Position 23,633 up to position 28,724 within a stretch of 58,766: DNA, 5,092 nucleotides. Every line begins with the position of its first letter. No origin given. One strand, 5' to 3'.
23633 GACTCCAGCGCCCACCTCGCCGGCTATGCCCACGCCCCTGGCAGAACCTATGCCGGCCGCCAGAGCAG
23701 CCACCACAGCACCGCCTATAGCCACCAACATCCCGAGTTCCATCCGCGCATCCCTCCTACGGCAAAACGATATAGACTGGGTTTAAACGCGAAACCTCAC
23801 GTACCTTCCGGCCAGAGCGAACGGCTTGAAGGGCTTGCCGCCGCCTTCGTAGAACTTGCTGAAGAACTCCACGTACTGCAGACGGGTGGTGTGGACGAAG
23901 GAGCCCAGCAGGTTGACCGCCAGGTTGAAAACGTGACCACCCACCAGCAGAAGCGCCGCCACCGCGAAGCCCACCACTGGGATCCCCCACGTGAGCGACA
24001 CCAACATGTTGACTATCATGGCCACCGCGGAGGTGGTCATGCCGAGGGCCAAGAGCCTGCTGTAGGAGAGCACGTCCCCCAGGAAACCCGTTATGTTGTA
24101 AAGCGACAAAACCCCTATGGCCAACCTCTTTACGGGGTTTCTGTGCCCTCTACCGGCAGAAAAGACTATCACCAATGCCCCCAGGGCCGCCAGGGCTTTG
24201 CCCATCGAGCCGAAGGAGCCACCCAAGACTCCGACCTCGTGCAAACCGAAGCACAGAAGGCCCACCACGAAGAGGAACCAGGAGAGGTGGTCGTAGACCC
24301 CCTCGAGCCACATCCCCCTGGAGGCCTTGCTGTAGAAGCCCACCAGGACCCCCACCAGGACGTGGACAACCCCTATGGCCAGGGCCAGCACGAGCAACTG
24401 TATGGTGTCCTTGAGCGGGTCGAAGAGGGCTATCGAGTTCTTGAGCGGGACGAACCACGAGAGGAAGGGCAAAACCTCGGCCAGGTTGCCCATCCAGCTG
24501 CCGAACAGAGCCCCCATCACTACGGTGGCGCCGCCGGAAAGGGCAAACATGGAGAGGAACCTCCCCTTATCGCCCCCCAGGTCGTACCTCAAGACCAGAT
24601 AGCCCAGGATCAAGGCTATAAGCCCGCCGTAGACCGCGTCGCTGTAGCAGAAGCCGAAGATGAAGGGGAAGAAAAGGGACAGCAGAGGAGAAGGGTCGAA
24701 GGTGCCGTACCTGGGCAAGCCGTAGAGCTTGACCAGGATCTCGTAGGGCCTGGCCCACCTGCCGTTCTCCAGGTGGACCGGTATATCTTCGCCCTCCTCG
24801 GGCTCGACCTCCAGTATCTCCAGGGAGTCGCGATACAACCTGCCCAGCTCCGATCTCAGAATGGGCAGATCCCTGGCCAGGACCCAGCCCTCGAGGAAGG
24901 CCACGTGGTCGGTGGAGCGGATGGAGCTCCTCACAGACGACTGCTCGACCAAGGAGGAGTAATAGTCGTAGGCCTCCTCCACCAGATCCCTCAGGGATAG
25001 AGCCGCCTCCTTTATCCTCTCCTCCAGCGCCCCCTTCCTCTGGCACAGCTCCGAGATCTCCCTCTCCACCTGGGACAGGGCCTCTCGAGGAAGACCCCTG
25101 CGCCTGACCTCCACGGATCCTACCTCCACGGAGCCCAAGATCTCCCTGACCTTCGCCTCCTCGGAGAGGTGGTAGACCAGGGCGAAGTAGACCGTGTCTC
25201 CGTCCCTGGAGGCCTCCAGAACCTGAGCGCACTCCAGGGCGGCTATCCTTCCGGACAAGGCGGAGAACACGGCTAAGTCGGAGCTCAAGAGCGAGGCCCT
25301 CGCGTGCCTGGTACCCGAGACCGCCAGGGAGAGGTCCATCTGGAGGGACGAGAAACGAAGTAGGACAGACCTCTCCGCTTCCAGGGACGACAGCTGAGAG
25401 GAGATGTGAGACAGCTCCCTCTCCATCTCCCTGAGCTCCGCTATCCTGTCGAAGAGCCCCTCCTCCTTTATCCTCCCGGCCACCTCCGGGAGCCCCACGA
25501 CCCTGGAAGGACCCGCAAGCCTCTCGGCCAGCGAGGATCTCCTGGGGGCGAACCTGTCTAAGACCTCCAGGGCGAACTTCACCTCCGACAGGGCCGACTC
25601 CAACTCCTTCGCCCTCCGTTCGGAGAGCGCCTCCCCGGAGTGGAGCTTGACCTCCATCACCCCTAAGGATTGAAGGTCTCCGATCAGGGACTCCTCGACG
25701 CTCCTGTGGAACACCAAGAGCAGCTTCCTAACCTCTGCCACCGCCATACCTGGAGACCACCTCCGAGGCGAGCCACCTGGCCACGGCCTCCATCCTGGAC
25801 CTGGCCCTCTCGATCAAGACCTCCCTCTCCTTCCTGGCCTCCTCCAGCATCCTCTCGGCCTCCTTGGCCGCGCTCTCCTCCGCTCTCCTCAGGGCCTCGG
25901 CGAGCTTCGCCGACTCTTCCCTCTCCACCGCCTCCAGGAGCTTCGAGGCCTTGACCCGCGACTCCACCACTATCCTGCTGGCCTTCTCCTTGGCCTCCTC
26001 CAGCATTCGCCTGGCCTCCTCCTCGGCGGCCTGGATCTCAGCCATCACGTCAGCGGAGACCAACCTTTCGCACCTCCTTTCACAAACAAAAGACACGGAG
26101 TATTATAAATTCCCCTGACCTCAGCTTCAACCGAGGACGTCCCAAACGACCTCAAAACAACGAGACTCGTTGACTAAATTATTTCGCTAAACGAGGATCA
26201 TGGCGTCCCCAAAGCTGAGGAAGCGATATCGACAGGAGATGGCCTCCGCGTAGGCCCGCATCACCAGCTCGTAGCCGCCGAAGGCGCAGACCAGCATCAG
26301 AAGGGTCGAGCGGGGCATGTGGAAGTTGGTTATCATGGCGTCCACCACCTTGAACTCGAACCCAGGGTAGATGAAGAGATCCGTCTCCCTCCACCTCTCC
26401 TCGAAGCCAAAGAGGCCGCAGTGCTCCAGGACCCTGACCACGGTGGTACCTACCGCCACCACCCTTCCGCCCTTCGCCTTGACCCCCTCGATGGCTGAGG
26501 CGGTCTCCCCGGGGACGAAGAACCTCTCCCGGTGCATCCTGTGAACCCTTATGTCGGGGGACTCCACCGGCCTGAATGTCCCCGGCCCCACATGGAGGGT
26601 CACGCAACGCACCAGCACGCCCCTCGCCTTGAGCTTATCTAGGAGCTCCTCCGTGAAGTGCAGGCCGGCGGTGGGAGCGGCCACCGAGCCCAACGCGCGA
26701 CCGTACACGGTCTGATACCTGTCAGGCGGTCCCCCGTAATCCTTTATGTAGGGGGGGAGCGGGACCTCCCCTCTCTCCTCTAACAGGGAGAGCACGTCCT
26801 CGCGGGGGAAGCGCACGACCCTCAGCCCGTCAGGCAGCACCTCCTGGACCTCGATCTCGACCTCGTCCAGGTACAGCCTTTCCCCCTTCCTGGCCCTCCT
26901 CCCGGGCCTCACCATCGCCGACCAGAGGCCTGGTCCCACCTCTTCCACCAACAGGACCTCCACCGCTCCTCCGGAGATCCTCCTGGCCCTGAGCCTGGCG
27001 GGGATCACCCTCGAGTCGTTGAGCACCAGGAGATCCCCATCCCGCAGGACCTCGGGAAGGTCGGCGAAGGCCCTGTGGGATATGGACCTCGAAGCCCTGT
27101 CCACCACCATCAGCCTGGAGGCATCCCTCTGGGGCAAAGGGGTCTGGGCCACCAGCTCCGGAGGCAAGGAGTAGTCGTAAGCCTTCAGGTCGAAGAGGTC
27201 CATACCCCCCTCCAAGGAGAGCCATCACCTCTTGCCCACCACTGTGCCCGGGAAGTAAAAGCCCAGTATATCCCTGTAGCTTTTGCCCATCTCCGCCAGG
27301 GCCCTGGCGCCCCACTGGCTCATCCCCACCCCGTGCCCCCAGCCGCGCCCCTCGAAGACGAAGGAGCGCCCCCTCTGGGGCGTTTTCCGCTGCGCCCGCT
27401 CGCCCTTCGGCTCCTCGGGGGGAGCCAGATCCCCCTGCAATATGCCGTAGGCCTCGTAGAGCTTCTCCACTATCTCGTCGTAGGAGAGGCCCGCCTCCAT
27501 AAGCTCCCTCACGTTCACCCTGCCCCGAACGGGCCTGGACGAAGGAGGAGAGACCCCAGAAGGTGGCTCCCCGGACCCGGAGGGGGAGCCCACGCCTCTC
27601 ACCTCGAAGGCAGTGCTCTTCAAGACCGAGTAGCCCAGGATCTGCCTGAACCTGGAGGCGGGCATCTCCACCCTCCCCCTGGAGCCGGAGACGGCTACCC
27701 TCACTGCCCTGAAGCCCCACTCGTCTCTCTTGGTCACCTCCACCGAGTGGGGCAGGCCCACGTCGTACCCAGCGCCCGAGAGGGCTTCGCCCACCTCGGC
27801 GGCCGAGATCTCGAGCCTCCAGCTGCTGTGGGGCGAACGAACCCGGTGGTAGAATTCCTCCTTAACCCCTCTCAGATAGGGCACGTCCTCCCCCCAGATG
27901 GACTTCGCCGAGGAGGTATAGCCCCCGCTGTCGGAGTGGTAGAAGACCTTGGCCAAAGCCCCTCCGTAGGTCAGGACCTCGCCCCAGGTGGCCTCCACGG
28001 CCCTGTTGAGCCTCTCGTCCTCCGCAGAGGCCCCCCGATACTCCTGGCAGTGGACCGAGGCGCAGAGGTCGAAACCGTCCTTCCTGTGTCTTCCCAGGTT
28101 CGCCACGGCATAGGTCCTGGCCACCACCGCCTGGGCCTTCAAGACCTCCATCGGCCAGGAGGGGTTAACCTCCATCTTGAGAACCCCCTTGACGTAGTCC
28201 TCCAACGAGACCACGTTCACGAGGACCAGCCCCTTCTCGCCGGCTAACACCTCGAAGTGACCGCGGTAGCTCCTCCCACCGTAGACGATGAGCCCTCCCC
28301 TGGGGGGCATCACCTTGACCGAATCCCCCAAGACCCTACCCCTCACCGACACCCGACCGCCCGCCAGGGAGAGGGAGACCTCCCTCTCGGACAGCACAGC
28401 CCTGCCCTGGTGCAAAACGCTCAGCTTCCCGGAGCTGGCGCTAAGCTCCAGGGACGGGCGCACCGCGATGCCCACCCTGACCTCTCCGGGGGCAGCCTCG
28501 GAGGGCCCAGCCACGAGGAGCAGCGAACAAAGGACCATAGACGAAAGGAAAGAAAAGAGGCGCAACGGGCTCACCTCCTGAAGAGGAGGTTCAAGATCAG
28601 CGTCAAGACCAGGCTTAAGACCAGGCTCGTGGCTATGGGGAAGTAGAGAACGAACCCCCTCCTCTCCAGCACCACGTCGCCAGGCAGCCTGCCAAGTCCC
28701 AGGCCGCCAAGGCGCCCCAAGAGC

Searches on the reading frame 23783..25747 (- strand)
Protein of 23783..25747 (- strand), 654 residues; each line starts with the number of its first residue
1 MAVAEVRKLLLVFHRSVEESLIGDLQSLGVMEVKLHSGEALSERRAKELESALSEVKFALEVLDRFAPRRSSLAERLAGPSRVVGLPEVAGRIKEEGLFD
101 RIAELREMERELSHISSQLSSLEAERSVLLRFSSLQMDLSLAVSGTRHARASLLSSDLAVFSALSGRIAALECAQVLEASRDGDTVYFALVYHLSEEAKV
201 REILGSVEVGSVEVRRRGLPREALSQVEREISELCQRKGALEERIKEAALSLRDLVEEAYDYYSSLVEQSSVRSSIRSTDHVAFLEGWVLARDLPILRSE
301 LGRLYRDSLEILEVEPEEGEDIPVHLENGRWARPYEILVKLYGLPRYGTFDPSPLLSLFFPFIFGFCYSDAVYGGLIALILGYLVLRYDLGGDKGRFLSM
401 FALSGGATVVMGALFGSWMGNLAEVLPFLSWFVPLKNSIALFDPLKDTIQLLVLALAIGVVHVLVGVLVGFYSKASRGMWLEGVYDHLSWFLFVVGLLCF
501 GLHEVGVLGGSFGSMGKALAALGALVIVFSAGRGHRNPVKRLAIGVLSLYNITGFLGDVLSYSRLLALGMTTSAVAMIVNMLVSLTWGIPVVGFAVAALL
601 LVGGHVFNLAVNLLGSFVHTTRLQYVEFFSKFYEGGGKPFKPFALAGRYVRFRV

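Call 66: search_protein_families(library=ncbifam, proteins=[window:23783-25747:-], max_evalue=1e-30)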
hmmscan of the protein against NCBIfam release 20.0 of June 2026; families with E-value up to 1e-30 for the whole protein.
window:23783-25747:- (654 aa): 6 families
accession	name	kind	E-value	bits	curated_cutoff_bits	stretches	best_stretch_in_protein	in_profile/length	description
NF004428.0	PRK05771.2-1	equivalog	3.5e-100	336.1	766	1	103-644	122-670/680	V-type ATP synthase subunit I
NF004430.0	PRK05771.2-4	equivalog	4.5e-71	240.3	670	1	104-650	102-644/646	V-type ATP synthase subunit I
NF004434.0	PRK05771.3-3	equivalog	5.9e-69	233.2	777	1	99-650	92-682/686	V-type ATP synthase subunit I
NF004427.0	PRK05771.1-1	equivalog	9.2e-67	226.2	942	1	204-651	227-658/668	V-type ATP synthase subunit I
NF004432.0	PRK05771.3-1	equivalog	3.9e-42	144.5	1044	1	6-650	7-633/643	V-type ATP synthase subunit I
NF004431.0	PRK05771.2-5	equivalog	4.2e-31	108.2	851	0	441-643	449-638/649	V-type ATP synthase subunit I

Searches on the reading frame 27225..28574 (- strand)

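Call 66: search_protein_families(library=ncbifam, proteins=[window:27225-28574:-], max_evalue=1e-30)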
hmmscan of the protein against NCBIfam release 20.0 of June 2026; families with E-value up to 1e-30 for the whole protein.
window:27225-28574:- (449 aa): 2 families
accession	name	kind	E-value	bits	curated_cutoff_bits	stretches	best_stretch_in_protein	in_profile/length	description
TIGR02669.1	SpoIID_LytB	domain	1.4e-71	241.6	83.3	1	118-446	2-268/270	SpoIID/LytB domain-containing protein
TIGR02870.1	spore_II_D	equivalog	6.1e-47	160.4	234.75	0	119-326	69-288/338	stage II sporulation protein D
